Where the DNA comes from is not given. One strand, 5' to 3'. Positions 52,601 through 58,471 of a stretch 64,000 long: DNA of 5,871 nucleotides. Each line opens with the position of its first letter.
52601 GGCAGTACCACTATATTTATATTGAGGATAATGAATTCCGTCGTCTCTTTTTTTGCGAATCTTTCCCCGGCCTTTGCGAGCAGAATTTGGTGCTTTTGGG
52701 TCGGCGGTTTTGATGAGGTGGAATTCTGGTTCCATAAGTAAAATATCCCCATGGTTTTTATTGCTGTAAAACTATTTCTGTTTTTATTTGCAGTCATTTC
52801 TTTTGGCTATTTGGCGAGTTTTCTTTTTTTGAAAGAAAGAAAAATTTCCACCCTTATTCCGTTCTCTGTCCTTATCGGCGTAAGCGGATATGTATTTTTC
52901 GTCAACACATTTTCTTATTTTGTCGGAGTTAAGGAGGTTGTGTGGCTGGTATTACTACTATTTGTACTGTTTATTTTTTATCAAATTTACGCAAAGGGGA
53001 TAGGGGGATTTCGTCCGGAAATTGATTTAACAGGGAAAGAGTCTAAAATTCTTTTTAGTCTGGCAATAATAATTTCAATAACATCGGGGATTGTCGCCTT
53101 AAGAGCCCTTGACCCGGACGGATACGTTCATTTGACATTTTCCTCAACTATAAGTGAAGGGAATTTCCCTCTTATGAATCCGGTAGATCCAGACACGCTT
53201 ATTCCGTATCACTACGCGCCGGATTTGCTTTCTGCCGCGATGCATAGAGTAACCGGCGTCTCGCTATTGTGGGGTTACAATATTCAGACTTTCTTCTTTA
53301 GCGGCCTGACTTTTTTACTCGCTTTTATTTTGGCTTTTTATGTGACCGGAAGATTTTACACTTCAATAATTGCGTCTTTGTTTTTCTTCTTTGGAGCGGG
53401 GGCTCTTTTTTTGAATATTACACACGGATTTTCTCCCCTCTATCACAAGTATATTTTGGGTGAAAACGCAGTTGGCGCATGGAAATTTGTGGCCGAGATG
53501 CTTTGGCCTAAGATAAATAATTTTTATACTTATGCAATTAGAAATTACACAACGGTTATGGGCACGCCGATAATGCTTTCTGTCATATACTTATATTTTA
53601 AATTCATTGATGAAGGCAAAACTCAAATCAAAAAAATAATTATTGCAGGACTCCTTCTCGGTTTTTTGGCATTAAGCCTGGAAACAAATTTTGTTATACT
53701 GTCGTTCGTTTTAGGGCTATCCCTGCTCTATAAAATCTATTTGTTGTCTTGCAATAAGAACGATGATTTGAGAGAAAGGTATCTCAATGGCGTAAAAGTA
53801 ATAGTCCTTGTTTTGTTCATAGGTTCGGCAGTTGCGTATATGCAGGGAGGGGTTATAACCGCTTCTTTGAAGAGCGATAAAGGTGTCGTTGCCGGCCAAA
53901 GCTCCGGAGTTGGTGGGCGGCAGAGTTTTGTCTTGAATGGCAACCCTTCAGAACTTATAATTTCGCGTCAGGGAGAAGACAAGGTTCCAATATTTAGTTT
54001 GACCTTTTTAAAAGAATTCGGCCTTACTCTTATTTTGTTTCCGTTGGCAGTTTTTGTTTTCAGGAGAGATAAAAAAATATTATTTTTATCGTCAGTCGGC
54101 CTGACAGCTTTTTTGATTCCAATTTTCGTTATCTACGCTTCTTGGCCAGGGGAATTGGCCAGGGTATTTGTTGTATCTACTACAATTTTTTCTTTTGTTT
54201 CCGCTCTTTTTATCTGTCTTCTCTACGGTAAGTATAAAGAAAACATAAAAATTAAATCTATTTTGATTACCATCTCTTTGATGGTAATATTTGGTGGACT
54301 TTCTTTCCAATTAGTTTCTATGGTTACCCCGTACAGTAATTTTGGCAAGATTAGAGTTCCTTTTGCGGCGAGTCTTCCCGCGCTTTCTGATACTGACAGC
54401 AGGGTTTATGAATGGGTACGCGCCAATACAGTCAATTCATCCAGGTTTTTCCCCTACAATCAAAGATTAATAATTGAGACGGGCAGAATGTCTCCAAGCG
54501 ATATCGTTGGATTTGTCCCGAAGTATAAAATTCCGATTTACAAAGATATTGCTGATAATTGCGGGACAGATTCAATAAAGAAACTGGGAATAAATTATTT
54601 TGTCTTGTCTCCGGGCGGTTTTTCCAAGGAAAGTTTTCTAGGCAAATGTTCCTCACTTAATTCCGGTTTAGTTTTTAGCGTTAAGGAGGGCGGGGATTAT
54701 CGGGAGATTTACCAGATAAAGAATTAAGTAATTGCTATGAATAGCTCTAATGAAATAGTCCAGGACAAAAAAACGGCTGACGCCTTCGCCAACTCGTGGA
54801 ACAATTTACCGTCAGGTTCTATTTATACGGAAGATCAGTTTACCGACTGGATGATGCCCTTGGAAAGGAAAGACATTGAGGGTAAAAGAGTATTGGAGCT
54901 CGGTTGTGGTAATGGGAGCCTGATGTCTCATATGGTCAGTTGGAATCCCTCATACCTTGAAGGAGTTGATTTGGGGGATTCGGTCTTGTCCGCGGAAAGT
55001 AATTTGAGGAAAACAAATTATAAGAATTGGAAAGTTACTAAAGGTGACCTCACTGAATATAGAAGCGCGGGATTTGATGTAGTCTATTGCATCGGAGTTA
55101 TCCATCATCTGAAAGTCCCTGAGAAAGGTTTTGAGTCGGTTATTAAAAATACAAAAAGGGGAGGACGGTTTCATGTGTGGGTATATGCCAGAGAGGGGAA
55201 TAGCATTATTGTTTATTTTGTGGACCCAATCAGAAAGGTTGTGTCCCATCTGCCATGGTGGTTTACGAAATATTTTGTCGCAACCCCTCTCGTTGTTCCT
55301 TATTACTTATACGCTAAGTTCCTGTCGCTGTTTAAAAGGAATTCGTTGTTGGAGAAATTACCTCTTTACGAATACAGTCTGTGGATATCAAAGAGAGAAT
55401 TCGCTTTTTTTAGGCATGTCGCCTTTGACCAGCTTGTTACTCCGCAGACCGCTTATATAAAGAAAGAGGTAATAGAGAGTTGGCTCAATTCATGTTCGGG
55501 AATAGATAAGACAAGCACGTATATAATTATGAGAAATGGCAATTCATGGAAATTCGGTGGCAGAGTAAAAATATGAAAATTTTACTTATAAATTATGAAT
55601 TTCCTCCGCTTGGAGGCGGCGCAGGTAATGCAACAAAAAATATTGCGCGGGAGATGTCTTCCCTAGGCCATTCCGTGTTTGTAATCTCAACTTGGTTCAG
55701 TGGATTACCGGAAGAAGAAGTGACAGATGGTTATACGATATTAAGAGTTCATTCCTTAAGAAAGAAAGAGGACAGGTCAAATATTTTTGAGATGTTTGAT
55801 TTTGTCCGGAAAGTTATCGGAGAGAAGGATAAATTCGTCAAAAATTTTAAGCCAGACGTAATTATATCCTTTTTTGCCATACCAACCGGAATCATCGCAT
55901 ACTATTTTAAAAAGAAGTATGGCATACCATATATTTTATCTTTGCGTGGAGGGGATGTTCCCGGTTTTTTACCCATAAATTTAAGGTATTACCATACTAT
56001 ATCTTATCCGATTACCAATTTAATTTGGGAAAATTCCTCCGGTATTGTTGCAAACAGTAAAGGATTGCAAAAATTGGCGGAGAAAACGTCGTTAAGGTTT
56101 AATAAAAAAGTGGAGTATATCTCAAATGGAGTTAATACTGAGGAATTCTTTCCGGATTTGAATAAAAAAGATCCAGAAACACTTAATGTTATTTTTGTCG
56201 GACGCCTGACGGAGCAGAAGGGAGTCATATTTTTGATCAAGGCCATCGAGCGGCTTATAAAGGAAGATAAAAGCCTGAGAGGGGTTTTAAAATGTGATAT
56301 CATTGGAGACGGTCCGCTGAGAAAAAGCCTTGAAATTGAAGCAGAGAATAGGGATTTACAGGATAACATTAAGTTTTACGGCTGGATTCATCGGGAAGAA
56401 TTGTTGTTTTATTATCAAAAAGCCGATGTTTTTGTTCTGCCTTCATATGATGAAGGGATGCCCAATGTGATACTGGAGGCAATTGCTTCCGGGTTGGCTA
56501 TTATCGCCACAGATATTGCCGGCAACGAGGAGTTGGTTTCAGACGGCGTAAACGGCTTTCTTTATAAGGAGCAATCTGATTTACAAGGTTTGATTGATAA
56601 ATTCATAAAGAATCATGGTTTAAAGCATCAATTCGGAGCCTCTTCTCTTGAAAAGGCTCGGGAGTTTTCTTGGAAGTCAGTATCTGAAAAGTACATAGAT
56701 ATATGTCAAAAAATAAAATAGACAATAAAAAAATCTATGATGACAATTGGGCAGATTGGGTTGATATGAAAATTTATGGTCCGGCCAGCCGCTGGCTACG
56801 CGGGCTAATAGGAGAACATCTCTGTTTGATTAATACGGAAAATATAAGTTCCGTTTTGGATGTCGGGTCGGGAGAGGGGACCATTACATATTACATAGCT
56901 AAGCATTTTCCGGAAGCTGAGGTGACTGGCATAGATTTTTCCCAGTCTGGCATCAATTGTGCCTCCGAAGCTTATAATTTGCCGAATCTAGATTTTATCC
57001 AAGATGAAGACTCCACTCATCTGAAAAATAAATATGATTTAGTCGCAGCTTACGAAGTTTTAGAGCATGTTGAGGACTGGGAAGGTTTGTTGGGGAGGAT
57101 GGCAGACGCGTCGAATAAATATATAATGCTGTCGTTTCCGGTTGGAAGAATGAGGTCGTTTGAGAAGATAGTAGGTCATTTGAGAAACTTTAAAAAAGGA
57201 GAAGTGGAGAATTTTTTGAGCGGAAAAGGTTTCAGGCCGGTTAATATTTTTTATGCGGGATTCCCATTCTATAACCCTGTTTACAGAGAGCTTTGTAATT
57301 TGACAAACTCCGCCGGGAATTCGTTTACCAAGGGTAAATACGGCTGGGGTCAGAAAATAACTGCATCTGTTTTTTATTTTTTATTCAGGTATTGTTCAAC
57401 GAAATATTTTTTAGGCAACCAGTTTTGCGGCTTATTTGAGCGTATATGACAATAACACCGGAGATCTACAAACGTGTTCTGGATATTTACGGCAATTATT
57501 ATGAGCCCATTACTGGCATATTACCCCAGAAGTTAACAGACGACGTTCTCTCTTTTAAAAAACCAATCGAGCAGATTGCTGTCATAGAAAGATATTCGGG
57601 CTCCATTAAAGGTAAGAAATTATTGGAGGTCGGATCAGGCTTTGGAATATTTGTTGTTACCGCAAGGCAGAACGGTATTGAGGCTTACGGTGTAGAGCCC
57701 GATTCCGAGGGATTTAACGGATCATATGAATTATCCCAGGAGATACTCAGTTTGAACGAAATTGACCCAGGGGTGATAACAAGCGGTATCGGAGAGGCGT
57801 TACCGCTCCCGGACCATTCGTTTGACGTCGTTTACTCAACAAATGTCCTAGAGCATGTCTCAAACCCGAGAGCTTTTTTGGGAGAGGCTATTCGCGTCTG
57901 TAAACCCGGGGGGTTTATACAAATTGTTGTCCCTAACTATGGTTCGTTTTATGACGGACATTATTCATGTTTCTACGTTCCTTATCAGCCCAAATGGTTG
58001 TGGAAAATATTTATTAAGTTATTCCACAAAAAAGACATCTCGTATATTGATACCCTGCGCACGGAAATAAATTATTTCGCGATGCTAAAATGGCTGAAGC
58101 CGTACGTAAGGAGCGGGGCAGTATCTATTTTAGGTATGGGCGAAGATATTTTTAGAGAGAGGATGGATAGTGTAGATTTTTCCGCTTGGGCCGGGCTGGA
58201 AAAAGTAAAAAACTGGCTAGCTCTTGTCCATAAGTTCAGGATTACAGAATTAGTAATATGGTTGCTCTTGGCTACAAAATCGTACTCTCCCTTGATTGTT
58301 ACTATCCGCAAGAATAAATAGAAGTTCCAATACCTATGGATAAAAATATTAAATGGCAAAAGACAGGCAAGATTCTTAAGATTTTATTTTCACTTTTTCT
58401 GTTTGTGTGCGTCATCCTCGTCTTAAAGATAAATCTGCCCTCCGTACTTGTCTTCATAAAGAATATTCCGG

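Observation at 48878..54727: Three-component Gtr-like glycosylation module (GtrA flippase-like, GtrB/ArnC-like GT2, large GT-C candidate) with an embedded AsnB amidotransferase and methyltransferase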

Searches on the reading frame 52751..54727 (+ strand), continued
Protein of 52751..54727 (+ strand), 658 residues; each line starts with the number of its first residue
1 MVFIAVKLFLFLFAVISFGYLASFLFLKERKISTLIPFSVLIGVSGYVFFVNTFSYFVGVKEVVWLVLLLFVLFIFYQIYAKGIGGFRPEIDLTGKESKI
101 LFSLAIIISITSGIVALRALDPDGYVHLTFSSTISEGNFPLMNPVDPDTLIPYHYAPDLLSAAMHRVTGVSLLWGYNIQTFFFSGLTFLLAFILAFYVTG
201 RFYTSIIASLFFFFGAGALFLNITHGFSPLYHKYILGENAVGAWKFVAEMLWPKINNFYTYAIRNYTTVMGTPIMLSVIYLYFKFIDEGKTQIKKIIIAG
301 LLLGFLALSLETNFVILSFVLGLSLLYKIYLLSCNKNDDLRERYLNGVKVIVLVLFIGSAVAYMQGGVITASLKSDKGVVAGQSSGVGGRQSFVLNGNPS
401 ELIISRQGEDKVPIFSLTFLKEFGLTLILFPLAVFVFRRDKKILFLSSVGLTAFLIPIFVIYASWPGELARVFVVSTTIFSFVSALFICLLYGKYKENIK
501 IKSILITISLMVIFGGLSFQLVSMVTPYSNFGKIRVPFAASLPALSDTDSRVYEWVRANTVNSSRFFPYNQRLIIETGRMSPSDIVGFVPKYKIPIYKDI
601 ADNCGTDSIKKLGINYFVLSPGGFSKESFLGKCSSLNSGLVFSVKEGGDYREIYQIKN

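Call 92: list_cluster_members(proteins=[window:52751-54727:+, window:49322-50263:+, window:50268-52157:+, window:48878-49258:+, window:52169-52741:+])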
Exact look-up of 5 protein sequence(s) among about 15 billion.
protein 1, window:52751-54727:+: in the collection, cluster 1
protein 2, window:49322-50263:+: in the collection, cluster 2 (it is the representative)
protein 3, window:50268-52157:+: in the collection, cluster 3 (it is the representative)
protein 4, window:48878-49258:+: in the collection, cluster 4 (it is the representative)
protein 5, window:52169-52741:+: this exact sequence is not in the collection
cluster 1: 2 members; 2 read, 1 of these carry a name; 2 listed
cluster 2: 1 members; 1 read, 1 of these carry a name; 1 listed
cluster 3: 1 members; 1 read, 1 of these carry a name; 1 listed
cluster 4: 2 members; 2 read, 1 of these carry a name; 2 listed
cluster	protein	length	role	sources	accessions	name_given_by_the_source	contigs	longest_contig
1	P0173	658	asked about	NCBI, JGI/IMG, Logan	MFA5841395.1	MAG: hypothetical protein WC835_00300 [Candidatus Paceibacterota bacterium] | hypothetical protein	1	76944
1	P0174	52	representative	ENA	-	-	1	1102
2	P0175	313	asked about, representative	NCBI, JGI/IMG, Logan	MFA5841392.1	MAG: glycosyltransferase family 2 protein [Candidatus Paceibacterota bacterium] | glycosyltransferase involved in cell wall biosynthesis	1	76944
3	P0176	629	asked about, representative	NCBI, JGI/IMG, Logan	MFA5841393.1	MAG: asparagine synthase (glutamine-hydrolyzing) [Candidatus Paceibacterota bacterium] | asparagine synthase (glutamine-hydrolysing)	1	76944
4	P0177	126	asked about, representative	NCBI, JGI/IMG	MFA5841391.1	MAG: GtrA family protein [Candidatus Paceibacterota bacterium] | putative flippase GtrA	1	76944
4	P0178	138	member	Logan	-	-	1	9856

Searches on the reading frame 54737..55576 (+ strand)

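Call 3: search_protein_families(library=pfam, proteins=[window:54737-55576:+], max_evalue=0.01)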
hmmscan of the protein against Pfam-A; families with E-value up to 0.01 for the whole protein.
window:54737-55576:+ (279 aa): 11 families
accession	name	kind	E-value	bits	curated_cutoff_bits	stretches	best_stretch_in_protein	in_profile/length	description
PF08242.18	Methyltransf_12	-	7.9e-13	49.4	30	1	53-145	1-98/98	Methyltransferase domain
PF13847.12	Methyltransf_31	-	9e-13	48.6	27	1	48-147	3-109/145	Methyltransferase domain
PF13489.12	Methyltransf_23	-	2.3e-11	44.1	27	1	37-151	11-120/164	Methyltransferase domain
PF08241.18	Methyltransf_11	-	8.4e-11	42.8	21.2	1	53-145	1-93/95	Methyltransferase domain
PF13649.12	Methyltransf_25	-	1.2e-10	42.4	27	1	52-143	1-97/97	Methyltransferase domain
PF08003.17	Methyltransf_9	-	1.1e-07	31.6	23.8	1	46-146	113-216/315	Protein of unknown function (DUF1698)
PF05175.20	MTS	-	2.2e-05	24.6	23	1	46-118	30-104/170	Methyltransferase small domain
PF07021.18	MetW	-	0.00061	19.9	21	1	48-138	13-101/193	Methionine biosynthesis protein MetW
PF02353.26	CMAS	-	0.00066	19.5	27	1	48-147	62-164/273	Mycolic acid cyclopropane synthetase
PF05401.17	NodS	-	0.003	17.9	24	1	28-128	24-122/201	Nodulation protein S (NodS)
PF05219.18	DREV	-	0.0041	16.7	26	1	29-137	72-176/265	DREV methyltransferase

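Call 6: search_protein_families(library=ncbifam, proteins=[window:54737-55576:+], max_evalue=0.01)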
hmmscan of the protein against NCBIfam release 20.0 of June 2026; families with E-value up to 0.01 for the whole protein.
window:54737-55576:+ (279 aa): 25 families
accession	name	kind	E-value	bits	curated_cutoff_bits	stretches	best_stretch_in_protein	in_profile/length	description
TIGR01983.1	UbiG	equivalog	8.4e-10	38.3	102.95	1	42-157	43-161/228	bifunctional 2-polyprenyl-6-hydroxyphenol methylase/3-demethylubiquinol 3-O-methyltransferase UbiG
NF011650.0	PRK15068.1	equivalog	6.1e-09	35.2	209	1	45-144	119-222/324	tRNA 5-methoxyuridine(34)/uridine 5-oxyacetic acid(34) synthase CmoB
TIGR00452.1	TIGR00452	equivalog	8.3e-08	31.4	275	1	45-144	114-216/316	tRNA 5-methoxyuridine(34)/uridine 5-oxyacetic acid(34) synthase CmoB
TIGR02021.1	BchM-ChlM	equivalog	3.3e-07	29.9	158.9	1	38-136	43-140/218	magnesium protoporphyrin IX methyltransferase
NF004851.0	PRK06202.1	equivalog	1.9e-06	27.5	243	1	47-129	59-146/237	hypothetical protein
NF041536.1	ArsM_DUF2284_UU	exception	9.9e-06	24.1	575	1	48-147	76-180/459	arsenite methyltransferase/DUF2284 domain selenoprotein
TIGR02072.1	BioC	equivalog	2e-05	24.5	184.95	1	43-147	28-132/244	malonyl-ACP O-methyltransferase BioC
NF041537.1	ArsM_AhpD_UU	exception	4.4e-05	22.4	510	1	48-147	76-180/345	arsenite methyltransferase/AhpD domain selenoprotein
NF043040.1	corrin_prot_MT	hypoth_equivalog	4.8e-05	22.9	180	1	48-129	41-127/216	corrinoid protein-associated methyltransferase CpaM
TIGR02081.1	metW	equivalog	5.1e-05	22.9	189.5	1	48-136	13-99/194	methionine biosynthesis protein MetW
NF011529.0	PRK14968.1-3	equivalog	6.1e-05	22.5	162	1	46-116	32-102/198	putative methyltransferase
TIGR04290.1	meth_Rta_06860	hypoth_equivalog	8e-05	22.2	300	1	45-137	46-140/226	TIGR04290 family methyltransferase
NF047649.1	MTase_UXPK_star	exception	0.00012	21.2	460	1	49-147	78-181/283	methyltransferase/UXPK-star double selenoprotein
NF045667.1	MTase_DVU1556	equivalog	0.00013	21.5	155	1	48-147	22-119/213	DVU_1556 family methyltransferase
NF008686.0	PRK11705.1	equivalog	0.00019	20.6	400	1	48-133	167-247/383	cyclopropane fatty acyl phospholipid synthase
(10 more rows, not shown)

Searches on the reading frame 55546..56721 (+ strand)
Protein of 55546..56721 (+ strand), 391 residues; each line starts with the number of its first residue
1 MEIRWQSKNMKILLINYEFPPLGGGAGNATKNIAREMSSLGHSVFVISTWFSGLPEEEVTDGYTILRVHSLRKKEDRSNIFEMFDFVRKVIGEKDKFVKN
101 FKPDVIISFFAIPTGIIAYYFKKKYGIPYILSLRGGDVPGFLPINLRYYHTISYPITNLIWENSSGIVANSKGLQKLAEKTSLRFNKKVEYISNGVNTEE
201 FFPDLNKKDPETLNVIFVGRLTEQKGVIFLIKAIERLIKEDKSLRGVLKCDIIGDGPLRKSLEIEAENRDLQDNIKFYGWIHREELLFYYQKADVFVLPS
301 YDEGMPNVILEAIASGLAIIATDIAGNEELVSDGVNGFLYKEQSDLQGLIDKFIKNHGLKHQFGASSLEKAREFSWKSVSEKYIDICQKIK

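Call 3: search_protein_families(library=pfam, proteins=[window:55546-56721:+], max_evalue=0.01)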
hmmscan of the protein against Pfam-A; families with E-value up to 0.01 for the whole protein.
window:55546-56721:+ (391 aa): 8 families
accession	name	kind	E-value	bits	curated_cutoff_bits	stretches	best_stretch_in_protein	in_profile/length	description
PF00534.26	Glycos_transf_1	-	5.3e-39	133.9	26.4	1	206-365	9-167/172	Glycosyl transferases group 1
PF13692.12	Glyco_trans_1_4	-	9.4e-35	120.4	27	1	214-353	3-136/142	Glycosyl transferases group 1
PF13439.12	Glyco_transf_4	-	4.9e-18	66.2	28.5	1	24-200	2-170/170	Glycosyltransferase Family 4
PF13579.12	Glyco_trans_4_4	-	2.4e-09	38.2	29.7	1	24-195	1-158/158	Glycosyl transferase 4-like domain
PF20706.3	GT4-conflict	-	1e-06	28.4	26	1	188-336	173-325/385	Family 4 Glycosyltransferase in conflict systems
PF13524.12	Glyco_trans_1_2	-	5.5e-05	23.6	25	1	247-378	15-137/144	Glycosyl transferase-like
PF13477.12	Glyco_trans_4_2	-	0.00016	22.3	23.4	1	30-146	13-118/139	Glycosyl transferase 4-like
PF06925.17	MGDG_synth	-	0.0096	16.5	25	0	73-128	63-115/169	Monogalactosyldiacylglycerol (MGDG) synthase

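Call 57: search_protein_families(library=ncbifam, proteins=[window:55546-56721:+], max_evalue=0.00001)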
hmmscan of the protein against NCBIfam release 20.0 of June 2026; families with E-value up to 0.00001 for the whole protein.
window:55546-56721:+ (391 aa): 36 families (the best 25 are shown)
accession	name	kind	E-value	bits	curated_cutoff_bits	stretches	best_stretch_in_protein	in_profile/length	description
TIGR03088.1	stp2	hypoth_equivalog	5.1e-35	121.2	409.05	1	168-389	141-372/374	TIGR03088 family PEP-CTERM/XrtA system glycosyltransferase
NF038229.1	Glyco4_Geo_Pelo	equivalog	6.5e-33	114.2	400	1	95-390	48-336/338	GPMC system family 4 glycosyltransferase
NF047684.1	TeichurnBiosyTuaC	equivalog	1.5e-30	106.4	550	1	99-356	105-354/391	teichuronic acid biosynthesis protein TuaC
NF041876.1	EPS_EpsE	equivalog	2.5e-26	92.8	400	1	168-370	167-375/389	exopolysaccharide biosynthesis GT4 family glycosyltransferase EpsE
TIGR03999.1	thiol_BshA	equivalog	2.8e-26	92.3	273.7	1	23-389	11-372/375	N-acetyl-alpha-D-glucosaminyl L-malate synthase BshA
TIGR02149.1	glgA_Coryne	subfamily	5.5e-26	91.6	302.4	1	10-390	1-390/391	glycogen synthase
NF050056.1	ProtGlycPglH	equivalog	1.2e-25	90.3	600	1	86-390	70-353/354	GalNAc-alpha-(1->4)-GalNAc-alpha-(1->3)-diNAcBac-PP-undecaprenol alpha-1,4-N-acetyl-D-galactosaminyltransferase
TIGR04157.1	glyco_rSAM_CFB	subfamily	6.5e-23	81.4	400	1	164-341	170-349/406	TIGR04157 family glycosyltransferase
TIGR04063.1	stp3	hypoth_equivalog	5.6e-22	78.2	442.05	1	21-386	11-391/397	TIGR04063 family PEP-CTERM/XrtA system glycosyltransferase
TIGR03449.1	mycothiol_MshA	equivalog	1.2e-21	77.1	462.5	1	187-385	188-398/406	D-inositol-3-phosphate glycosyltransferase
NF041010.1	glycosy_Agl16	equivalog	2.5e-21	75.9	575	1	186-387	155-348/352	glycosylation protein Agl16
NF049988.1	MGlcDAGSynMgs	equivalog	6.6e-21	75.1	400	1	201-386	203-387/398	alpha-monoglucosyldiacylglycerol synthase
NF050063.1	ProtGlycPglJ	equivalog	1.2e-19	70.8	500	1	156-385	137-361/363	N-acetylgalactosamine-N,N'-diacetylbacillosaminyl-diphospho-undecaprenol 4-alpha-N-acetylgalactosaminyltransferase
NF007396.0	PRK09922.1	equivalog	2.4e-19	69.5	385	1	187-356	158-326/361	lipopolysaccharide 1,6-galactosyltransferase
NF047880.1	glyco_SdgA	exception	2.8e-18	65.8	800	1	167-386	273-486/488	serine-aspartate repeat adhesin O-glycosyltransferase SdgA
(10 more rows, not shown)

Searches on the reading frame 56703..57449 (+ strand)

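Call 16: search_protein_families(library=pfam, proteins=[window:56703-57449:+], max_evalue=0.001)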
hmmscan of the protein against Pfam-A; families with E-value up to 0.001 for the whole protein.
window:56703-57449:+ (248 aa): 8 families
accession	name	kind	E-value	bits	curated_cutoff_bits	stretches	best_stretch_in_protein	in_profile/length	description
PF08242.18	Methyltransf_12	-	6.3e-15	56.1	30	1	52-135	1-90/98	Methyltransferase domain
PF13649.12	Methyltransf_25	-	4.4e-13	50.2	27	1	51-135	1-91/97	Methyltransferase domain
PF13489.12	Methyltransf_23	-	1.5e-12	48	27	1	49-144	24-117/164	Methyltransferase domain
PF08241.18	Methyltransf_11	-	8.2e-12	46.1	21.2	1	52-134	1-84/95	Methyltransferase domain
PF13847.12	Methyltransf_31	-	9.7e-12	45.2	27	1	50-137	6-101/145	Methyltransferase domain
PF05175.20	MTS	-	1e-06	28.9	23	1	46-114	30-102/170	Methyltransferase small domain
PF02390.23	Methyltransf_4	-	5.1e-05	23.3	24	1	50-108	4-65/173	Putative methyltransferase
PF07021.18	MetW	-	0.00042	20.4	21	1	48-146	14-110/193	Methionine biosynthesis protein MetW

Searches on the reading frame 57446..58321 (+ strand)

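Call 16: search_protein_families(library=pfam, proteins=[window:57446-58321:+], max_evalue=0.001)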
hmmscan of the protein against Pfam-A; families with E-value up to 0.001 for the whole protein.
window:57446-58321:+ (291 aa): 7 families
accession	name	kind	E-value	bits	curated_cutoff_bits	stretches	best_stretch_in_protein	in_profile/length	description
PF08241.18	Methyltransf_11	-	2.4e-16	60.6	21.2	1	60-158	1-93/95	Methyltransferase domain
PF13489.12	Methyltransf_23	-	2.1e-15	57.2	27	1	47-166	13-122/164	Methyltransferase domain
PF08242.18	Methyltransf_12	-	3.8e-10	40.8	30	1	60-158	1-98/98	Methyltransferase domain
PF13649.12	Methyltransf_25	-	1.1e-09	39.2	27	1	60-156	2-97/97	Methyltransferase domain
PF13847.12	Methyltransf_31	-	2.3e-07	31.1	27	1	55-162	3-111/145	Methyltransferase domain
PF07021.18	MetW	-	1.1e-05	25.6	21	1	55-167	13-114/193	Methionine biosynthesis protein MetW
PF01209.24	Ubie_methyltran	-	0.00029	20.7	20.1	0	33-161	25-152/233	ubiE/COQ5 methyltransferase family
